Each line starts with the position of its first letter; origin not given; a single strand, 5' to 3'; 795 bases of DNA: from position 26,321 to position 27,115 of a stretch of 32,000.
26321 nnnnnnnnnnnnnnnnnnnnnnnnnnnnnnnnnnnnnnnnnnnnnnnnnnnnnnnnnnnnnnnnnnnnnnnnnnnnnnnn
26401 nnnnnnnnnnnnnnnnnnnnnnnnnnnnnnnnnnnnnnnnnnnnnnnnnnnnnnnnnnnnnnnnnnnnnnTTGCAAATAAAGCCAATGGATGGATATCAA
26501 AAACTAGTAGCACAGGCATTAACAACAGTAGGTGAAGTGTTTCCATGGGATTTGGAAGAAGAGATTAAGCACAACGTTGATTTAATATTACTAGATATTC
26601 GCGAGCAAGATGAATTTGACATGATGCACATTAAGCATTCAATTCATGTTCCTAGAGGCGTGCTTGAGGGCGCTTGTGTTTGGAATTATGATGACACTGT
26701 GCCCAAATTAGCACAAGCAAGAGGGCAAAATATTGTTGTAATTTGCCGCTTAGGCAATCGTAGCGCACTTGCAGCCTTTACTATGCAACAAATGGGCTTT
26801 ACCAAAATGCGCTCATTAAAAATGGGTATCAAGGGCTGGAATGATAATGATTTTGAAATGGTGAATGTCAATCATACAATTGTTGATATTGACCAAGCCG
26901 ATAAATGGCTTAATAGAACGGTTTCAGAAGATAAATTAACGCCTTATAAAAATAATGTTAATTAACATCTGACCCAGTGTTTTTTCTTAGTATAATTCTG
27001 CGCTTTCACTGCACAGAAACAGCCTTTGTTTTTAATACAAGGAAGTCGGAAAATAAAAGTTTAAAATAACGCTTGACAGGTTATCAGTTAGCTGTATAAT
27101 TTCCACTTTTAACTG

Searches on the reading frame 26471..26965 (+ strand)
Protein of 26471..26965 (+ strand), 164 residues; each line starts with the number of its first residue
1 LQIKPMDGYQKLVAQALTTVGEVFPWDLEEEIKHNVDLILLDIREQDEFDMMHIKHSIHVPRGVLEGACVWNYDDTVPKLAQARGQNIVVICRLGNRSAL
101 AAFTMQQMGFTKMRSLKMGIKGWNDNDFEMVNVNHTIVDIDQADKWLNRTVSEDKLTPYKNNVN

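Call 3: search_protein_families(library=pfam, proteins=[window:26471-26965:+], max_evalue=0.1)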
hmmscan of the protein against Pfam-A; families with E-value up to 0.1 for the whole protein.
window:26471-26965:+ (164 aa): 1 family
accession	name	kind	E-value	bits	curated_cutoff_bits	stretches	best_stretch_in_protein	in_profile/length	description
PF00581.25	Rhodanese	-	5e-17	62.6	22.2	1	30-125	7-101/102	Rhodanese-like domain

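Call 4: search_protein_families(library=ncbifam, proteins=[window:26471-26965:+], max_evalue=0.1)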
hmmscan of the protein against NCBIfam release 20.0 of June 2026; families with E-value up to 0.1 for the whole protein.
window:26471-26965:+ (164 aa): 13 families
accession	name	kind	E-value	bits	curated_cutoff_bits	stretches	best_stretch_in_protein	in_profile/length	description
NF006444.0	PRK08762.1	equivalog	7.6e-15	54.4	449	1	10-133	4-117/387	molybdopterin-synthase adenylyltransferase MoeB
NF045521.1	rhoda_near_glyco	subfamily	5.8e-13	48.9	145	1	29-135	22-120/144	rhodanese homology domain-containing protein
NF005902.0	PRK07878.1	equivalog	1.7e-10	40.3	647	1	19-125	285-383/392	adenylyltransferase/sulfurtransferase MoeZ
NF005646.0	PRK07411.1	equivalog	7.1e-09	35.3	633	1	16-126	277-382/390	molybdopterin-synthase adenylyltransferase MoeB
NF001195.0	PRK00162.1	equivalog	3.1e-07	30.6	102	1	34-130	17-103/108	thiosulfate sulfurtransferase GlpE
NF041203.1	rhodanese_LYCAU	equivalog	1.9e-05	24.3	115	1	34-129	33-122/126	rhodanese-related (seleno)protein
NF001133.1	PRK00142.1-1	equivalog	0.00019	21.1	170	1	23-122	108-202/229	oxygen-dependent tRNA uridine(34) hydroxylase TrhO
NF045694.1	seleno_TsoB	exception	0.00034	18.8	805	1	28-142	51-168/572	rhodanese/DsbD fusion-like selenoprotein TsoB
NF008750.0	PRK11784.1-2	equivalog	0.0056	15.8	241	0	33-61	11-39/346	tRNA 2-selenouridine(34) synthase MnmH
NF002397.0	PRK01415.1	equivalog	0.0067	16.2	280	1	27-126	118-212/247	hypothetical protein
NF004111.0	PRK05600.1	equivalog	0.014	14.6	437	1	33-103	282-350/371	ThiF family adenylyltransferase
TIGR04568.1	arch_SelU_Nterm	equivalog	0.044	13.6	200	0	84-124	173-213/215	selenouridine synthase SelU-like subunit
NF003703.0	PRK05320.1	equivalog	0.06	12.9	331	1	78-123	168-213/280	sulfurtransferase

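Call 67: search_solved_structures(query=window:26474-26962:+, max_evalue=0.001)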
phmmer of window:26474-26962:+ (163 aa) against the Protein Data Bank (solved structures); distinct sequences matched with E-value up to 0.001: 9.
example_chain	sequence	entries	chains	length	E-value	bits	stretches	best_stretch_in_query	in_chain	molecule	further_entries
6mxv_A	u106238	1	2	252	5e-25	91.4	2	7-128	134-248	Rhodanese-like family protein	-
1yt8_A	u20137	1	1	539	2.1e-06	30.9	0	34-129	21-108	thiosulfate sulfurtransferase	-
1qxn_A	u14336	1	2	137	4.2e-06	29.9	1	21-130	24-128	sulfide dehydrogenase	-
3tp9_A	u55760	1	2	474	3.7e-05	26.9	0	36-127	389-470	BETA-LACTAMASE and RHODANESE DOMAIN PROTEIN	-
2k0z_A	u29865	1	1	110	4.1e-05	26.7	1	29-112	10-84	Uncharacterized protein hp1203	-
1tq1_A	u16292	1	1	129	7.3e-05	25.9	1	39-126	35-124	senescence-associated family protein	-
6pfz_D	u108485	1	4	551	0.00019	24.6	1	25-122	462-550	NADH oxidase (NoxA-3)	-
3gk5_A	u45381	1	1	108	0.00046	23.3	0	29-134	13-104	Uncharacterized rhodanese-related protein TVG0868615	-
2hhg_A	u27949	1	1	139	0.00064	22.8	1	35-124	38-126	Hypothetical protein RPA3614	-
